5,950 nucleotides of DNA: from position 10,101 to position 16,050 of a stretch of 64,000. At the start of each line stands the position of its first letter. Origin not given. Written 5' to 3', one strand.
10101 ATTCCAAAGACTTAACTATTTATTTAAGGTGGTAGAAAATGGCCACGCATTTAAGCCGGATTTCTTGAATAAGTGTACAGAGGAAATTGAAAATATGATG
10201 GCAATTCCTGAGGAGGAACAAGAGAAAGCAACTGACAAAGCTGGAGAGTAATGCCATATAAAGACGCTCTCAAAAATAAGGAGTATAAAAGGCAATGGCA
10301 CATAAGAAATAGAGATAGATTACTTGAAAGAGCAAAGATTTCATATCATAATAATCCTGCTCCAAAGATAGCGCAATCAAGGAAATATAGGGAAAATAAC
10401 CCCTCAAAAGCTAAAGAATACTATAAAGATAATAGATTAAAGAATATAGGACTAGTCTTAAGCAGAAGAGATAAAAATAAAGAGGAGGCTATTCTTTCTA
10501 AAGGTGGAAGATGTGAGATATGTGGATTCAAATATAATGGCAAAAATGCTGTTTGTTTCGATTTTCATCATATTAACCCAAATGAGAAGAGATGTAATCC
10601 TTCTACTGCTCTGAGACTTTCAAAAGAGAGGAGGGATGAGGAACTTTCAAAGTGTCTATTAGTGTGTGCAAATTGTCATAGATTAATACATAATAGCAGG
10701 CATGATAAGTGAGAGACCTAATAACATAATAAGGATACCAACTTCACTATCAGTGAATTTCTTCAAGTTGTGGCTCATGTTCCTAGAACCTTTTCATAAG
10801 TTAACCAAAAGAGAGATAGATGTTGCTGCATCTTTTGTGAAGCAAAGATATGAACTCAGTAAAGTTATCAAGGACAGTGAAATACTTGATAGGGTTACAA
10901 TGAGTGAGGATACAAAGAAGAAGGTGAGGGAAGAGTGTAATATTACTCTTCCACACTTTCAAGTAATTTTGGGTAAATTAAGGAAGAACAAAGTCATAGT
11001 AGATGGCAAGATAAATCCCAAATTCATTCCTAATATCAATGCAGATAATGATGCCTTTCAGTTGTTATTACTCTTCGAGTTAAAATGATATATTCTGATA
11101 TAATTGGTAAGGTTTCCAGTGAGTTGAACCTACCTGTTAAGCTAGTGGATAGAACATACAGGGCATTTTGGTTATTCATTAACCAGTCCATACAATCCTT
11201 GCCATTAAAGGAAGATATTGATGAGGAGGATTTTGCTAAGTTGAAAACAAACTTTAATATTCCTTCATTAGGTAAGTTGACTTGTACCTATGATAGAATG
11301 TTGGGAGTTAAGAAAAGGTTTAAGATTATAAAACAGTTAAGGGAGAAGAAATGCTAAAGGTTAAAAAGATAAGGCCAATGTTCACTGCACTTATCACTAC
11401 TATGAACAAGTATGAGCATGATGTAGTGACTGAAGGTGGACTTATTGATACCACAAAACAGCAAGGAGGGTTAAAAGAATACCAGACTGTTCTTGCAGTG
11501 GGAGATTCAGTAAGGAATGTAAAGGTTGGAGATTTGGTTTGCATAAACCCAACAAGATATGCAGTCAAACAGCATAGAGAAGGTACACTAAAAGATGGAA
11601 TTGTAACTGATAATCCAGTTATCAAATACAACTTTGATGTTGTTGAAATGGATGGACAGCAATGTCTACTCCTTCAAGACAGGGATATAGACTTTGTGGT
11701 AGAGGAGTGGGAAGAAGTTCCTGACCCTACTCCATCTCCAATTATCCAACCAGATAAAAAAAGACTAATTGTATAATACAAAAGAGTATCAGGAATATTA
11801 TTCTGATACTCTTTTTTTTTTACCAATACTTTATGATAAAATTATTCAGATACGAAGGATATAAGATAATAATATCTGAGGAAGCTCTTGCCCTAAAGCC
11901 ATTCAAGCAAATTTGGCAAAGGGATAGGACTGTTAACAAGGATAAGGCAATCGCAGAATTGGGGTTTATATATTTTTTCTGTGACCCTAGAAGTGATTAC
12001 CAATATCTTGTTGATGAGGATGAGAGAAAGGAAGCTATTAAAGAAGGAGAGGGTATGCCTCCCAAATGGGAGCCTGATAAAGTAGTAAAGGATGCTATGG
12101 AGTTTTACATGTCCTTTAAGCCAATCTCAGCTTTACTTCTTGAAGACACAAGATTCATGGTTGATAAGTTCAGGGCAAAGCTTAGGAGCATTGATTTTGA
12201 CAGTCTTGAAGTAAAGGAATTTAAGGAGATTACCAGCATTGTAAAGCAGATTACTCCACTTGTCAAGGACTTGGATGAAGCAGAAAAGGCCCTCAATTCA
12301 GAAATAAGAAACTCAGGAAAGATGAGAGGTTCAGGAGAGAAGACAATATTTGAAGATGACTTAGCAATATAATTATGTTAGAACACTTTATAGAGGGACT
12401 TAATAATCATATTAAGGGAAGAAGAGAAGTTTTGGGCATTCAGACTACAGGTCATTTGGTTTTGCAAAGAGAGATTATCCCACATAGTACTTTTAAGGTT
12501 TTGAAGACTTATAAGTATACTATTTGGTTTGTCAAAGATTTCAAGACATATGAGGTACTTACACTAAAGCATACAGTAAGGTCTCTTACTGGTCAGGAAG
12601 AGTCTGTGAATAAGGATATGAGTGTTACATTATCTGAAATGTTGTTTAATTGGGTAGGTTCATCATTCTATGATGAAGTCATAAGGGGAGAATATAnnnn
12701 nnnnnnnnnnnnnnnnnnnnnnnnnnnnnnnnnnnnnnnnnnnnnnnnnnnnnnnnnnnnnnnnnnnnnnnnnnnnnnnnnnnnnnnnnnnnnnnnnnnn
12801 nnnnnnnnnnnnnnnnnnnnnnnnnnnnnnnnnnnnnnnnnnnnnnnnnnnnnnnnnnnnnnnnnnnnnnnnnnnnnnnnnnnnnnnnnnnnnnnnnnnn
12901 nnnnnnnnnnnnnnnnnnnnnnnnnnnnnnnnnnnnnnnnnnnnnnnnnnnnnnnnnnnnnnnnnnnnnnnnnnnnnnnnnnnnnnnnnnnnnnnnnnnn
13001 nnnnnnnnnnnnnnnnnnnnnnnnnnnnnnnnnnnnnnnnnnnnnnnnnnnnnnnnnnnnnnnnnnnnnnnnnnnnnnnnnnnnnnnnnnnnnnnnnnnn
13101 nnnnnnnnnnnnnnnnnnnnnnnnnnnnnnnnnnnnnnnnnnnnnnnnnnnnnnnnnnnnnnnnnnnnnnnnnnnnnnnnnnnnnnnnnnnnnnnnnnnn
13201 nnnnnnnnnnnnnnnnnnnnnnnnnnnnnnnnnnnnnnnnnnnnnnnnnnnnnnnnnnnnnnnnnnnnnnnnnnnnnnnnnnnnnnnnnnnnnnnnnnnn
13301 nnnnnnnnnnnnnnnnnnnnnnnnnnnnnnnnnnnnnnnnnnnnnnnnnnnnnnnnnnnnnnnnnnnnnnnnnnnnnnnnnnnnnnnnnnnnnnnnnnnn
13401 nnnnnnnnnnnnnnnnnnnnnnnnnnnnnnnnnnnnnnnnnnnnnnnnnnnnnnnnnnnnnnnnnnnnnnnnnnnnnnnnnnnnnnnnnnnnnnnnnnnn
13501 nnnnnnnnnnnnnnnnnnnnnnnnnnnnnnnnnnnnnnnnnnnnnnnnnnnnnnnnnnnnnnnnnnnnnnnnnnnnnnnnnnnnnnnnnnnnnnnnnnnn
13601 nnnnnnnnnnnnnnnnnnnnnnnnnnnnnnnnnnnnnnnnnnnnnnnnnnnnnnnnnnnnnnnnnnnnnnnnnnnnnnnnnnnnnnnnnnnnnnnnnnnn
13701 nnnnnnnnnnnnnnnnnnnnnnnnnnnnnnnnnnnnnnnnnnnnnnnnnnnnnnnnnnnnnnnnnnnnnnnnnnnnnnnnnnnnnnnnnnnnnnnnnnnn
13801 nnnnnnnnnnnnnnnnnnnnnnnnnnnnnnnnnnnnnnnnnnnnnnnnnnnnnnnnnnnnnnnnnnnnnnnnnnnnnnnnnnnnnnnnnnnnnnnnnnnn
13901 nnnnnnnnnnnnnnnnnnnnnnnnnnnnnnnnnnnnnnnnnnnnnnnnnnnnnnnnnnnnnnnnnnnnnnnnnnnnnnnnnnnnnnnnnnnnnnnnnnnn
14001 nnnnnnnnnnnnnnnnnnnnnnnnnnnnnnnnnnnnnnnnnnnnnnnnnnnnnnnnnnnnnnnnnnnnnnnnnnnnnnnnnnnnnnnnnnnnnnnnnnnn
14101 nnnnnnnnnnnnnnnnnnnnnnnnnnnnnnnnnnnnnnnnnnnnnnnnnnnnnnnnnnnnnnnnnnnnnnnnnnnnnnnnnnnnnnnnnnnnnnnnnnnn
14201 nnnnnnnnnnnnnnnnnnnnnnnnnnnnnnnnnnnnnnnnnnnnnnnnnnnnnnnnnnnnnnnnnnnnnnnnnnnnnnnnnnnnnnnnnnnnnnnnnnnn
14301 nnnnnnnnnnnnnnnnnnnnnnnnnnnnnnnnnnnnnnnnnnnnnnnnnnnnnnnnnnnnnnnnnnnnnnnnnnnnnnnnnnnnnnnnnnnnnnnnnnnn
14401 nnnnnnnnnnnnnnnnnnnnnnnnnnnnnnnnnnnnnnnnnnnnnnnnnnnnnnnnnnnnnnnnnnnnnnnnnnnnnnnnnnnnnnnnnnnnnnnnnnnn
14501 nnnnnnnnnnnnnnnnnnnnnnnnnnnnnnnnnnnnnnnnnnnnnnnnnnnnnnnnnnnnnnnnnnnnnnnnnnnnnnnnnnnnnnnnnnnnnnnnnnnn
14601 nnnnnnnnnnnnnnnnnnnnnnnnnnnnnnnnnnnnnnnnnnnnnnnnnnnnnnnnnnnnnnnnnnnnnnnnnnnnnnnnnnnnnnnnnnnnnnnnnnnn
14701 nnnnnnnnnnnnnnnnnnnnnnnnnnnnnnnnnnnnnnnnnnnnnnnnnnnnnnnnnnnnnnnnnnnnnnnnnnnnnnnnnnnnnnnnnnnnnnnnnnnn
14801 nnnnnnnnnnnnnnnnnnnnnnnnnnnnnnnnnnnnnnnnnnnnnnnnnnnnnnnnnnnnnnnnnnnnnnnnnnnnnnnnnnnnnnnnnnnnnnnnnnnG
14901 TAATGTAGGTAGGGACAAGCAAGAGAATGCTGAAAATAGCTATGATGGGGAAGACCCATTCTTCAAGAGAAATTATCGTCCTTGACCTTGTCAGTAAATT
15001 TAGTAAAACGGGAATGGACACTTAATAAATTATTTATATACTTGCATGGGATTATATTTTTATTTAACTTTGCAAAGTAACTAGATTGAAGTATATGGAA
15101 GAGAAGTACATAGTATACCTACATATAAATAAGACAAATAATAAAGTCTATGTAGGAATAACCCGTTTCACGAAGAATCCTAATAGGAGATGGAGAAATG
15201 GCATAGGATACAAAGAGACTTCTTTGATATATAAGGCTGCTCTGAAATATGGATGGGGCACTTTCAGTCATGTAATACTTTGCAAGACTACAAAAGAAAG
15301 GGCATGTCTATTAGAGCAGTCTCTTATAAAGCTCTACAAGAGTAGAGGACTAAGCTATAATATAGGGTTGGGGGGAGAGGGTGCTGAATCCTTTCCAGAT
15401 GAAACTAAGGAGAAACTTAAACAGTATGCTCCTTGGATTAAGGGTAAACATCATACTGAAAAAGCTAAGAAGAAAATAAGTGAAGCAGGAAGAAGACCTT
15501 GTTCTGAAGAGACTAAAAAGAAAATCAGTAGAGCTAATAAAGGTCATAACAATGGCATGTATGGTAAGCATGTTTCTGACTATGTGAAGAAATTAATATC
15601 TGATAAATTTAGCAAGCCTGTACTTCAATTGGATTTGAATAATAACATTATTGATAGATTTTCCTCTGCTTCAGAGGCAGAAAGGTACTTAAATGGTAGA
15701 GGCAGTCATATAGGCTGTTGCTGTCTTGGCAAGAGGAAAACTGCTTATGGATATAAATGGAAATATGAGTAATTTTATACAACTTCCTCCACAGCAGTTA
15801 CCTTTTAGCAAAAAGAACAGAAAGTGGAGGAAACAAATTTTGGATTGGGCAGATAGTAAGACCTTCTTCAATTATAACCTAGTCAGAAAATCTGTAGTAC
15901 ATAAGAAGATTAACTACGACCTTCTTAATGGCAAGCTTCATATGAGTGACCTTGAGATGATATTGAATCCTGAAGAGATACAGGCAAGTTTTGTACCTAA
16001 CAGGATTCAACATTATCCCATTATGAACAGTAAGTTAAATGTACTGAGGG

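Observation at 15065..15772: GIY-YIG homing endonuclease wedged between terL and portal, overlapping the portal start; five free-standing homing endonucleases in 64 kb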

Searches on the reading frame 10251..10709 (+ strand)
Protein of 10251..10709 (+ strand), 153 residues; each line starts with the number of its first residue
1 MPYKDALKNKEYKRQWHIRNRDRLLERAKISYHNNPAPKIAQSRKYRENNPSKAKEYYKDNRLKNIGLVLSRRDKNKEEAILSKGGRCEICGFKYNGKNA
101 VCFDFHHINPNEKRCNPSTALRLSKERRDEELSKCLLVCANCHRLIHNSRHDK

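Call 5: search_protein_families(library=pfam, proteins=[window:10251-10709:+], max_evalue=0.01)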
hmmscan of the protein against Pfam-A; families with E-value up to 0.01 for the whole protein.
window:10251-10709:+ (153 aa): 0 families

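Call 8: search_protein_families(library=phrogs, proteins=[window:10251-10709:+], max_evalue=0.001)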
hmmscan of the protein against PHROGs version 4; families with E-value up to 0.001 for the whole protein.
window:10251-10709:+ (153 aa): 8 families
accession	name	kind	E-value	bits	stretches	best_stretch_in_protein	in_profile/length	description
phrog_2255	-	DNA, RNA and nucleotide metabolism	5.8e-20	72.6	1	42-152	78-174/211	HNH endonuclease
phrog_3106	-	DNA, RNA and nucleotide metabolism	1.1e-17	65.6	1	31-152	102-226/252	HNH endonuclease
phrog_4234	-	DNA, RNA and nucleotide metabolism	1.2e-09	39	1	72-144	16-80/130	HNH endonuclease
phrog_30726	-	unknown function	3.5e-09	37.7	1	46-148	14-112/159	-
phrog_35854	-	DNA, RNA and nucleotide metabolism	6.9e-09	37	1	83-148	4-68/145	HNH endonuclease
phrog_8048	-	DNA, RNA and nucleotide metabolism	6.5e-07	29.8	1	72-150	163-229/273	HNH endonuclease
phrog_740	-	DNA, RNA and nucleotide metabolism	5.6e-06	26.6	1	84-151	37-89/332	HNH endonuclease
phrog_17714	-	unknown function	0.00013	23.2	1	5-67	11-73/129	-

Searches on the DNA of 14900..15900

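Call 35: search_rna_families(source=window, start=14900, end=15900, threshold=evalue, max_evalue=1)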
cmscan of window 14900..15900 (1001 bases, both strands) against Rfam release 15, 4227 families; matches with E-value up to 1: 1.
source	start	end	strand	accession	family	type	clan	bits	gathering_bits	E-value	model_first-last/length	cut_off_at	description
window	15186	15293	+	RF02453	ncr952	Gene; sRNA;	-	16.7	100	0.48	1-143/143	no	Bacillus sRNA ncr952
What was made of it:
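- On Free-standing (intron-less) endonuclease genes: No Rfam intron match in 14900-15900 (call 35).
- Closest known: I-TevI, the intron-encoded GIY-YIG endonuclease of the T4 td intron. Different: It is not intron-encoded (call 35).
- No intron signal: call 35.
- Tried and rejected: An Rfam scan of the terL-portal region gave no intron (call 35).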

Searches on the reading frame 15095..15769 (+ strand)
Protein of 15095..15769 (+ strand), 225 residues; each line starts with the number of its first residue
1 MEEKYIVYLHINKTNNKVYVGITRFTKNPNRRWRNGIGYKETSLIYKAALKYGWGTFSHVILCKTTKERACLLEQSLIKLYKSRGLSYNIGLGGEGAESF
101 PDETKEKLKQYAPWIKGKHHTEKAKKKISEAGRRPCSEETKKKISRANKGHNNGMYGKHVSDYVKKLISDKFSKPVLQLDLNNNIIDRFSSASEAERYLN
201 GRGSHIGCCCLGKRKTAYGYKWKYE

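Call 5: search_protein_families(library=pfam, proteins=[window:15095-15769:+], max_evalue=0.01)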
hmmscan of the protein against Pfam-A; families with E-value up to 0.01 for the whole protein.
window:15095-15769:+ (225 aa): 3 families
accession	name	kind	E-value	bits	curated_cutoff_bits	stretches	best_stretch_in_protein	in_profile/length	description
PF07460.16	NUMOD3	-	1.9e-13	50.5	20.4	1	134-169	2-37/37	NUMOD3 motif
PF01541.30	GIY-YIG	-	2.9e-07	31.1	22.6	1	4-84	1-75/78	GIY-YIG catalytic domain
PF07453.19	NUMOD1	-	8.8e-05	23.1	22.8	1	174-208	1-35/37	NUMOD1 domain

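Call 8: search_protein_families(library=phrogs, proteins=[window:15095-15769:+], max_evalue=0.001)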
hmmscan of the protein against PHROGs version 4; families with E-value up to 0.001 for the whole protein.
window:15095-15769:+ (225 aa): 6 families
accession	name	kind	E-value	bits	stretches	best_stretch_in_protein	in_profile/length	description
phrog_314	-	DNA, RNA and nucleotide metabolism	3.3e-36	126.4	1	1-224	175-387/574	homing endonuclease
phrog_7168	-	DNA, RNA and nucleotide metabolism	8.4e-12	46.1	1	6-185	3-201/284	homing endonuclease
phrog_5123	-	DNA, RNA and nucleotide metabolism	1.6e-11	45.3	1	8-110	5-108/152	homing endonuclease with GIY-YIG motif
phrog_19446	-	DNA, RNA and nucleotide metabolism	3.9e-07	30.8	1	7-167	4-144/254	homing endonuclease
phrog_20162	-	DNA, RNA and nucleotide metabolism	4.6e-07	31.1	1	169-224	26-81/88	HNH endonuclease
phrog_22417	-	unknown function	5e-06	27.3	1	109-188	87-161/291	-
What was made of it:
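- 15095..15772 (+): Free-standing GIY-YIG homing endonuclease gene (225 aa). The catalytic domain is at 15104-15346, NUMOD3 at 15494-15601 and the NUMOD1 helix-turn-helix at 15614-15718. Pfam and PHROG hits (calls 5, 8).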

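Call 31: search_solved_structures(query=window:15095-15769:+, max_evalue=0.01, show_alignments=3)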
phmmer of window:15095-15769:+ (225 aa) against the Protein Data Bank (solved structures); distinct sequences matched with E-value up to 0.01: 0.
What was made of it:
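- Closest known: I-TevI, the intron-encoded GIY-YIG endonuclease of the T4 td intron. Different: The match is weak (profile E 1.4e-3; the single sequence finds nothing, call 31).
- Tried and rejected: A single-sequence search of the PDB found nothing (call 31).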

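Call 34: search_solved_structures(query=A4, max_evalue=1, show_alignments=2)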
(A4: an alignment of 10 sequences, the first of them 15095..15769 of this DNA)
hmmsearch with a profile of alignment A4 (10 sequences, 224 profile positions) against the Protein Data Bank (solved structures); distinct sequences matched with E-value up to 1: 3.
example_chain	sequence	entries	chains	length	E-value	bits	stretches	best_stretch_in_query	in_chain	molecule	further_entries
1mk0_A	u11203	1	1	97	0.0014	21.6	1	9-92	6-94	Intron-associated endonuclease 1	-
1ln0_A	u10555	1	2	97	0.011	18.7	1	9-92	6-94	intron-associated endonuclease 1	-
1u3e_M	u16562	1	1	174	0.073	16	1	160-224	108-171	HNH homing endonuclease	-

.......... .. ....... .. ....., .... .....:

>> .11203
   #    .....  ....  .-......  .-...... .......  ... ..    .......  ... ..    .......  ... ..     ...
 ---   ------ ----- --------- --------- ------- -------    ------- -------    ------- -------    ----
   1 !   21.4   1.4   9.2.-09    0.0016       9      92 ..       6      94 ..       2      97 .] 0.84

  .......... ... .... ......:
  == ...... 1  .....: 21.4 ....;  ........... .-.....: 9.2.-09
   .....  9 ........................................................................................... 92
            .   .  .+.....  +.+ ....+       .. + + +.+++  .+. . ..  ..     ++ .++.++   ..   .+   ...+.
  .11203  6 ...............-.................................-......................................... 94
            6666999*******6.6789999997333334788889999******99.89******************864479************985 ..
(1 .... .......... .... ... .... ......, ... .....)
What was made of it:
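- Closest known: I-TevI, the intron-encoded GIY-YIG endonuclease of the T4 td intron. Same: The catalytic core aligns to PDB 1MK0/1LN0, with the Y6/Y17/R27/E75/N90 equivalents conserved (call 34).
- Tried and rejected: Only a profile of the alleles reached I-TevI (call 34).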

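Call 53: find_homologous_proteins(query=window:15095-15769:+, max_evalue=0.00001)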
Query window:15095-15769:+ (225 aa): 874 proteins with E <= 0.00001 among 2761 candidates; the best 120 are listed.
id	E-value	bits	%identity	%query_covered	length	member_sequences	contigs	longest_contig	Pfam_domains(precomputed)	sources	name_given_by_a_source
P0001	1.3e-142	491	96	100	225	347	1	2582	PF07460.17,PF01541.31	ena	-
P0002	4.0e-127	440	91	100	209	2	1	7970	PF07460.17,PF01541.31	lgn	-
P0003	5.5e-122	424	80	100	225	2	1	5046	PF07460.17,PF07453.20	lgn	-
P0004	3.1e-116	405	84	100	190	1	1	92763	PF07460.17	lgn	-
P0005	2.9e-110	385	73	100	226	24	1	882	PF07460.17,PF01541.31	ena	-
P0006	2.7e-104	366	72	100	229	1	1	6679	PF07460.17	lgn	-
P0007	2.8e-99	349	67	100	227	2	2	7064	PF07460.17,PF01541.31,PF07453.20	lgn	-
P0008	4.8e-98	345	65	98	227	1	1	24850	PF07460.17,PF01541.31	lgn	-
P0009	2.5e-97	343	67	100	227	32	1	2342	PF07460.17,PF07453.20,PF22083.3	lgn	-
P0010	3.7e-97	342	88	81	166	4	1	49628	PF07460.17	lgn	-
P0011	6.5e-95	335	64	100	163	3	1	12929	PF01541.31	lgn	-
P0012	4.5e-94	332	64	100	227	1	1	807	PF07460.17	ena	-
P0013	3.9e-93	329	78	59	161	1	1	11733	PF01541.31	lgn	-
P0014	1.4e-91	324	63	100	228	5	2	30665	PF07460.17,PF01541.31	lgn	-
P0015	5.7e-91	322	64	100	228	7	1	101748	PF07460.17,PF01541.31,PF07453.20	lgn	-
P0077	5.7e-62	227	53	98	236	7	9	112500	PF01541.31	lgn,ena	-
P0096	7.6e-51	191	48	98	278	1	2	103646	PF01541.31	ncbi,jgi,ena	-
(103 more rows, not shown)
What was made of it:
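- The family is abundant: 874 homologues, with clusters of 347-489 members (call 53).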

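Call 54: find_encoding_contigs(protein=P0015, flank=4000, max_places=2)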
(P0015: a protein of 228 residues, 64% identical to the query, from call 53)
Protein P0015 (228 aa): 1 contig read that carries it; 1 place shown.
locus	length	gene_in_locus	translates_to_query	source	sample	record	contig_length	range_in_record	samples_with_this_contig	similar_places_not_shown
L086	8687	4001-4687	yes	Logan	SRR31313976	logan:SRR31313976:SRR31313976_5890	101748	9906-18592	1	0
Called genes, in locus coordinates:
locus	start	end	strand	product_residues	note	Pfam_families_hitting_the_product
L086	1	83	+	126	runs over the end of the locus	-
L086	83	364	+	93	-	-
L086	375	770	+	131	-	-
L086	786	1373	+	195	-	-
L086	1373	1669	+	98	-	-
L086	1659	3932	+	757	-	-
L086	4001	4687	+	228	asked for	PF01541:GIY-YIG (weak), PF07460:NUMOD3 (weak), PF07453:NUMOD1 (weak)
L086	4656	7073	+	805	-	PF16510:P22_portal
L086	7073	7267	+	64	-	-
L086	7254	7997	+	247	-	-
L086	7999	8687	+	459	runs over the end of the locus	-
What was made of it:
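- A 64%-identical allele sits at the same terL|portal site in another roughly 102-kb crAss-like contig (call 54).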

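Call 55: find_encoding_contigs(protein=P0077, flank=4000, max_places=2)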
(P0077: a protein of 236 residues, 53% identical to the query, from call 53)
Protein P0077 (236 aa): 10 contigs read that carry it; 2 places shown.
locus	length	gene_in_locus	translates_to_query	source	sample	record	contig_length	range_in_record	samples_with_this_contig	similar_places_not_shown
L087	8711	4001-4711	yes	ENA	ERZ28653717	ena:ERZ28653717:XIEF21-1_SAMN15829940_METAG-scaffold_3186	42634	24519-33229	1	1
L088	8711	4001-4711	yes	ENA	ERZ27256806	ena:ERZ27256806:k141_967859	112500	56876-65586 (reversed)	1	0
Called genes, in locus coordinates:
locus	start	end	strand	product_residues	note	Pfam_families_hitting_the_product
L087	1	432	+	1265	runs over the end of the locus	-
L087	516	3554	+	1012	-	PF25725:crAss_CARG1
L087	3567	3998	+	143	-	-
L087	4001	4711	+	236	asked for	PF01541:GIY-YIG (weak)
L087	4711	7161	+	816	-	-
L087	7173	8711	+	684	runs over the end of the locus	PF25712:crAss_CARGO2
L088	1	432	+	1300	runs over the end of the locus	-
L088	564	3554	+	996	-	PF25725:crAss_CARG1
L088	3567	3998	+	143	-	-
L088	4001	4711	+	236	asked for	PF01541:GIY-YIG (weak)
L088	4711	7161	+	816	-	-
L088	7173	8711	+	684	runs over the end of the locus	PF25712:crAss_CARGO2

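Call 56: find_encoding_contigs(protein=P0096, flank=4000, max_places=2)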
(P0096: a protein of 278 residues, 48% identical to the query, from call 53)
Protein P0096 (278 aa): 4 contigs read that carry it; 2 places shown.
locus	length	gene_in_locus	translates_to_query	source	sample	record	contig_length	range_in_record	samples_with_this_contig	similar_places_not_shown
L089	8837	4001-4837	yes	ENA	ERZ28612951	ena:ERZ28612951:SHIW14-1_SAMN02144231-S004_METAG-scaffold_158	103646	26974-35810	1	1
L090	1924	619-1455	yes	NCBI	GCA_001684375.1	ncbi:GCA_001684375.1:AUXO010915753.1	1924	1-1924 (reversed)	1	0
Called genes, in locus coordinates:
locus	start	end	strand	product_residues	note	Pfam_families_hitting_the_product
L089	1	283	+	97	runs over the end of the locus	-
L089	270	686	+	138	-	-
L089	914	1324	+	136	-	-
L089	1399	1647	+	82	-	-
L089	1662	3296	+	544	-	-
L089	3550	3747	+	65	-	-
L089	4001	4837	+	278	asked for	PF01541:GIY-YIG (weak)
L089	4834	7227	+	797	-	-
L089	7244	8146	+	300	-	-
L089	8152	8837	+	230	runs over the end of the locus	-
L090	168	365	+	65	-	-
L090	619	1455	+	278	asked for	PF01541:GIY-YIG (weak)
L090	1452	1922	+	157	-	?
